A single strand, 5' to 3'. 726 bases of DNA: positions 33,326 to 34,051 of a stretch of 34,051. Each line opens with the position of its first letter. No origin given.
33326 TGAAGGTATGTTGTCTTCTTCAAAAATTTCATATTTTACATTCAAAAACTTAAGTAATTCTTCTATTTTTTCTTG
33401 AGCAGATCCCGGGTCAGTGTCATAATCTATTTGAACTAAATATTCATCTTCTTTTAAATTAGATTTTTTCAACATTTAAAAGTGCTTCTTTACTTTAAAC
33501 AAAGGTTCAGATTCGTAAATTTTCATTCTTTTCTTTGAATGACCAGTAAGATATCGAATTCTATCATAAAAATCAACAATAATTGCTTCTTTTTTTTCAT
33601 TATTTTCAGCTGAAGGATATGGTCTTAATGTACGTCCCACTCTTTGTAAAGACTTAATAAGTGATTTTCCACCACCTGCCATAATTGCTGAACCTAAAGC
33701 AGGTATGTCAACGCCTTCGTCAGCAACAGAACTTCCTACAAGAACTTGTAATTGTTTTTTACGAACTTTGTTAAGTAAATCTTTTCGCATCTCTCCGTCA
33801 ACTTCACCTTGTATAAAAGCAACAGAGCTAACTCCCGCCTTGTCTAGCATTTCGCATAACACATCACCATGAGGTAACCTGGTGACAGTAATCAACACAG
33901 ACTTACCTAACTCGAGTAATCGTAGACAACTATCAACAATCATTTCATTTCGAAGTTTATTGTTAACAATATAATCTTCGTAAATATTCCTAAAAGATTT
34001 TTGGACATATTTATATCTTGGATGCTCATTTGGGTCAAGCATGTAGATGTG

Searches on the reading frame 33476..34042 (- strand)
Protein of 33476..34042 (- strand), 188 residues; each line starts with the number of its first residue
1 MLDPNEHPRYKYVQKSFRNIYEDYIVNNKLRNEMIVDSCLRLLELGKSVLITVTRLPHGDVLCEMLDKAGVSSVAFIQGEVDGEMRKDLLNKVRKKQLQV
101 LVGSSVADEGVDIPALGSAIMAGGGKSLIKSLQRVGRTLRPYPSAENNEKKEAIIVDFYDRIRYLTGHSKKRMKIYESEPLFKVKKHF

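Call 10: search_protein_families(library=phrogs, proteins=[window:33476-34042:-], max_evalue=0.001)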
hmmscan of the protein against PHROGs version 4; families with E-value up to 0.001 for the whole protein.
window:33476-34042:- (188 aa): 2 families
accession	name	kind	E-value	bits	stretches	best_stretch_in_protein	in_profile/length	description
phrog_9690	-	DNA, RNA and nucleotide metabolism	2.2e-41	142.9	1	8-180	122-296/306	DNA helicase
phrog_16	-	DNA, RNA and nucleotide metabolism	1.9e-34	120.1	1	20-172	470-612/986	DNA helicase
